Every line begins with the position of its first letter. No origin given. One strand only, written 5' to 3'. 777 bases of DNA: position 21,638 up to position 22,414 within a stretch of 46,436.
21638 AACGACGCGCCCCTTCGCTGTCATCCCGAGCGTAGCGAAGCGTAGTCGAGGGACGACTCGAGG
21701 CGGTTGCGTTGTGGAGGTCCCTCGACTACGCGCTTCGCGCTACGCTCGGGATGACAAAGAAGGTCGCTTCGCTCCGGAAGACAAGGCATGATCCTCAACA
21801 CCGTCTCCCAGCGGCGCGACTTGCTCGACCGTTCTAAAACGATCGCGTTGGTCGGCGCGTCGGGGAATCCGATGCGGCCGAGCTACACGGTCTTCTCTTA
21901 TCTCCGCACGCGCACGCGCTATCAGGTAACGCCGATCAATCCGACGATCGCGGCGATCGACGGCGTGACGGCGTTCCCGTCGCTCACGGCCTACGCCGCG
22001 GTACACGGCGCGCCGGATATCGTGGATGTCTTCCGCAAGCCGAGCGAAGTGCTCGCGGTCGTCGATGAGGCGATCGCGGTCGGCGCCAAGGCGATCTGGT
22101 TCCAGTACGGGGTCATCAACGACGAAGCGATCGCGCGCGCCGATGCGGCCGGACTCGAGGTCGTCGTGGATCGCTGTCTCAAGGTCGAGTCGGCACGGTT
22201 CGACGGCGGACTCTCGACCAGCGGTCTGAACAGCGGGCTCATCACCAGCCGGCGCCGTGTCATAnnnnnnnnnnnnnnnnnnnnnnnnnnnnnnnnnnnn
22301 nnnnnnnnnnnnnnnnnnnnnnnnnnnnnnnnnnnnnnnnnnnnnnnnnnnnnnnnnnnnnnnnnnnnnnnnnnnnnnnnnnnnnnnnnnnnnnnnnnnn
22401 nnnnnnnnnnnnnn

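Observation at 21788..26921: Five-gene translationally coupled LuxE/LuxC-type operon without luciferase: candidate carboxylate to aldehyde to amine module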

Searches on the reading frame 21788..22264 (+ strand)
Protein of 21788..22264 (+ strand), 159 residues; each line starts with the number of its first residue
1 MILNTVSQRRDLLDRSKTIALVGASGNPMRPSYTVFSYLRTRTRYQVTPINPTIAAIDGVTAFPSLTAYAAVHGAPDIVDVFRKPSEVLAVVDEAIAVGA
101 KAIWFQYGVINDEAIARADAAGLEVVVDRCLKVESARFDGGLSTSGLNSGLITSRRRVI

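Call 3: search_protein_families(library=pfam, proteins=[window:21788-22264:+], max_evalue=0.01)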
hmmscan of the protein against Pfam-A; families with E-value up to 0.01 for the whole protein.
window:21788-22264:+ (159 aa): 2 families
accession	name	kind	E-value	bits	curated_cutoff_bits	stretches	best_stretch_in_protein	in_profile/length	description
PF13380.12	CoA_binding_2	-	1.1e-36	126.2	22.8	1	17-135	1-115/116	CoA binding domain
PF02629.25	CoA_binding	-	3.2e-05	25.1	22.3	1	15-104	2-92/97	CoA binding domain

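Call 4: search_protein_families(library=ncbifam, proteins=[window:21788-22264:+], max_evalue=0.01)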
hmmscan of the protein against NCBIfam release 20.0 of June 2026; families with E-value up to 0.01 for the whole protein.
window:21788-22264:+ (159 aa): 3 families
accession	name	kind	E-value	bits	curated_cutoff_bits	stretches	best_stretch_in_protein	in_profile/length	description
NF045494.1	AcCoALig_Archglob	equivalog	8.8e-07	27.7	1200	1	15-103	223-309/665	acetate--CoA ligase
TIGR02717.1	AcCoA-syn-alpha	equivalog_domain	7.4e-05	21.6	567.15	1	16-103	7-92/447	acetate--CoA ligase alpha subunit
NF045492.1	HydPropCoALig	equivalog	0.00017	20.1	1300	1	12-103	250-339/700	3-hydroxypropionate--CoA ligase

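Call 98: search_dna_similar(query=window:21788-22264:+, collection=plasmids, mode=protein, max_evalue=1e-10, max_rows=30, rows=spread)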
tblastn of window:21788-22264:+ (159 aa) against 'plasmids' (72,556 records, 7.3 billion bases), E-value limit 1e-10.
Records with a match: 56; places in all: 58; records where one place covers at least 80% of the query: 28.
Best place of each record, by identity: <60% 56.
By first word of the organism name: Escherichia 9; Haladaptatus 5; Sinorhizobium 4; Klebsiella 3; Halobaculum 3; Bacillus 3; Natrinema 2; Proteus 2; Natronorubrum 2; Arthrobacter 2; and 21 more.
By predicted mobility (MOB-suite, as given by PLSDB): non-mobilizable 51; mobilizable 3; conjugative 2.
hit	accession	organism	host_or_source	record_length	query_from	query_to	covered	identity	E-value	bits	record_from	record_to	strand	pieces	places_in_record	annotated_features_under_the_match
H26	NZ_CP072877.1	Microbacterium sp. NIBRBAC000506063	cell culture,sludge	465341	7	138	83%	49.2%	2e-24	104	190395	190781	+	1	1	CoA-binding protein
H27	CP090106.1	Sinorhizobium meliloti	Medicago,Cell culture,Plant nodule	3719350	11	138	81%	47.3%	1e-17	86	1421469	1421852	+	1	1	CoA-binding protein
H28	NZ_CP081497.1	Streptomyces sp. BHT-5-2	whole organism,plant soil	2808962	1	138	87%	42.8%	1e-19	91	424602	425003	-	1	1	none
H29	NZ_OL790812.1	Proteus mirabilis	-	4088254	7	134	81%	45.4%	2e-21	97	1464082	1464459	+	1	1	none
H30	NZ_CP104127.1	Sinorhizobium sp. M103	Phaseolus vulgaris,cell ...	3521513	11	138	81%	45.4%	2e-17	85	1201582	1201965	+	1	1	none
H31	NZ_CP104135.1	Sinorhizobium sp. C101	Phaseolus vulgaris,cell ...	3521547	11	138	81%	45.4%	2e-17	85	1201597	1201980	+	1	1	none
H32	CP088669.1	Escherichia coli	Homo sapiens,blood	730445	12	138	80%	45.0%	4e-22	99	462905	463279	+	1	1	yccU: CoA-binding protein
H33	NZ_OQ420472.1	Escherichia coli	-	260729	12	138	80%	45.0%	7e-22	98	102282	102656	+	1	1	yccU: CoA-binding protein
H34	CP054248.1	Escherichia coli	Homo sapiens,bone infection of foot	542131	12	138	80%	45.0%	7e-22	98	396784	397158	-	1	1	CoA-binding protein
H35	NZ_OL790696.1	Escherichia coli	-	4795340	12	138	80%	45.0%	7e-22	98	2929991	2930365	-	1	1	none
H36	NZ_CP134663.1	Escherichia coli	Larus michahellis,bacteria,cloaca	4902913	12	138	80%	45.0%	1e-21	97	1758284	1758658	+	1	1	none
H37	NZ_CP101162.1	Halorarius halobius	cell culture,salt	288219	1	138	87%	41.0%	4e-23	101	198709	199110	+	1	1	CoA-binding protein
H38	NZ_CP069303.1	Shinella sp. PSBB067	monoisolate,Minnesota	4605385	11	138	81%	43.8%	2e-16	82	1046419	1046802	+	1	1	none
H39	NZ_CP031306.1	Natronorubrum bangense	Cell culture,The Bange salt-alkaline ...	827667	1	138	87%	40.3%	3e-21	96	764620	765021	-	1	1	CoA-binding protein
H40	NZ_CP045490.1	Natronorubrum aibiense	single cell,Xinjiang Aibi Salt Lake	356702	1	138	87%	40.3%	2e-20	94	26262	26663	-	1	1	CoA-binding protein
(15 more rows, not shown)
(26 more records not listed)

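Call 99: get_annotated_region(hit=H27, flank=4000)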
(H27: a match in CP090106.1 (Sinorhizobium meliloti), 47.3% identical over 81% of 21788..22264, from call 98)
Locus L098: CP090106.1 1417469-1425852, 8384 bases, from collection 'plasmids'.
description: Sinorhizobium meliloti strain Ak57 plasmid pSymB, complete sequence
organism: Sinorhizobium meliloti (NCBI taxid 382)
taxonomy: Bacteria; Pseudomonadota; Alphaproteobacteria; Hyphomicrobiales; Rhizobiaceae; Sinorhizobium; Sinorhizobium meliloti
host: -; source: Medicago,Cell culture,Plant nodule; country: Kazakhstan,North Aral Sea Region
typing (MOB-suite, as given by PLSDB): non-mobilizable
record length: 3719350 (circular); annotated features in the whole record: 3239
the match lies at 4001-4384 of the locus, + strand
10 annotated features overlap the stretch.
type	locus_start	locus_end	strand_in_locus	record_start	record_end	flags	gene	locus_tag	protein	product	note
CDS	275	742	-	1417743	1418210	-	rpsI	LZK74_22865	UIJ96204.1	30S ribosomal protein S9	-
CDS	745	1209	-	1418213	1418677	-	rplM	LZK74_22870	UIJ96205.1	50S ribosomal protein L13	-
CDS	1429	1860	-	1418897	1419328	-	-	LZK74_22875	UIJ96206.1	PaaI family thioesterase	-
CDS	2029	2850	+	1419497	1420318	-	-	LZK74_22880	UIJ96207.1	enoyl-CoA hydratase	-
CDS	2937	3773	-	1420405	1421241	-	-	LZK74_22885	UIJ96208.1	DMT family transporter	-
CDS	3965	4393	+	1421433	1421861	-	-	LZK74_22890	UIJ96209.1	CoA-binding protein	-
CDS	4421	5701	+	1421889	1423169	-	-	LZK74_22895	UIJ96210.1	O-acetylhomoserine aminocarboxypropyltransferase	-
CDS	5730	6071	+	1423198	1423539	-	-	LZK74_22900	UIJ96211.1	cupin domain-containing protein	-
CDS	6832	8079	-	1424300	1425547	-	-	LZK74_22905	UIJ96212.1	cytochrome P450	-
CDS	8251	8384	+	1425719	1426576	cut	-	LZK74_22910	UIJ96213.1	endonuclease/exonuclease/phosphatase family protein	-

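Call 100: get_annotated_region(hit=H26, flank=4000)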
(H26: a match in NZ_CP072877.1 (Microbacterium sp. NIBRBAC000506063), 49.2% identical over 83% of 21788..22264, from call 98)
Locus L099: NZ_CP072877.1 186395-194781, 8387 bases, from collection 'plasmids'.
description: Microbacterium sp. NIBRBAC000506063 plasmid unnamed, complete sequence
organism: Microbacterium sp. NIBRBAC000506063 (NCBI taxid 2734618)
taxonomy: Bacteria; Actinomycetota; Actinomycetes; Micrococcales; Microbacteriaceae; Microbacterium; Microbacterium sp. NIBRBAC000506063
host: -; source: cell culture,sludge; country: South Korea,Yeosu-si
typing (MOB-suite, as given by PLSDB): non-mobilizable
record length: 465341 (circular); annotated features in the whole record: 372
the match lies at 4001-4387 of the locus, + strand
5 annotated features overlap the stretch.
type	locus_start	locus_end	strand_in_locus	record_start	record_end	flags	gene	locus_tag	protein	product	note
CDS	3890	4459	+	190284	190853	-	-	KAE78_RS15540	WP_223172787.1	CoA-binding protein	-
CDS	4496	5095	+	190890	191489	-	coaE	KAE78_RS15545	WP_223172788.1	dephospho-CoA kinase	GO:0015937 - coenzyme A biosynthetic process [Evidence IEA]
CDS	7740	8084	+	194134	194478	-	-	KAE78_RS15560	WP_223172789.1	TfoX/Sxy family protein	-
CDS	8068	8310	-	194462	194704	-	-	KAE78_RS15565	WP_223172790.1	hypothetical protein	-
CDS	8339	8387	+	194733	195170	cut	-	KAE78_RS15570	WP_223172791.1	MarR family transcriptional regulator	-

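Call 101: get_annotated_region(hit=H37, flank=4000)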
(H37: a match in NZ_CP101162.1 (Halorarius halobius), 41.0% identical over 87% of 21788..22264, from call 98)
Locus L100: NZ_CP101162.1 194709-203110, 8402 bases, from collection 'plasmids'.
description: Halorarius halobius strain ZY10 plasmid unnamed1, complete sequence
organism: Halorarius halobius (NCBI taxid 2962671)
taxonomy: Archaea; Euryarchaeota; Halobacteria; Halobacteriales; Haloarculaceae; Halorarius; Halorarius halobius
host: -; source: cell culture,salt; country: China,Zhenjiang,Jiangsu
typing (MOB-suite, as given by PLSDB): non-mobilizable
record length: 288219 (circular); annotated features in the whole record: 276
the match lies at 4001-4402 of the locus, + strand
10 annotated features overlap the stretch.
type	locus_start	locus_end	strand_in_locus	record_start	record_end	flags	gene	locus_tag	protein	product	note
CDS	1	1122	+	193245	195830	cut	-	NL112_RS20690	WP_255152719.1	heavy metal translocating P-type ATPase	GO:0006812 - monoatomic cation transport [Evidence IEA]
CDS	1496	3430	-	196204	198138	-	-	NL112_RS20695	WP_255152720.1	aconitate hydratase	-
CDS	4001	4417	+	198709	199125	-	-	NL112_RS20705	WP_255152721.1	CoA-binding protein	-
CDS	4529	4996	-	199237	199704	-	-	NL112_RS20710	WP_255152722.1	cupin domain-containing protein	-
CDS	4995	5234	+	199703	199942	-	-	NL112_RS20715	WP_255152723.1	hypothetical protein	-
CDS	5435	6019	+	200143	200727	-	-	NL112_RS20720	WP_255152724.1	histidine kinase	-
CDS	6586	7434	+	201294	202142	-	-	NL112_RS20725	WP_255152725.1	hypothetical protein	-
CDS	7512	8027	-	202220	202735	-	-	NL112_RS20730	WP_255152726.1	redoxin domain-containing protein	-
CDS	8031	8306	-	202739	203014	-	-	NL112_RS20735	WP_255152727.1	glutathione S-transferase N-terminal domain-containing protein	GO:0006749 - glutathione metabolic process [Evidence IEA]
CDS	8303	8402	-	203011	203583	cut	-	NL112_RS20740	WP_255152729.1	redoxin domain-containing protein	-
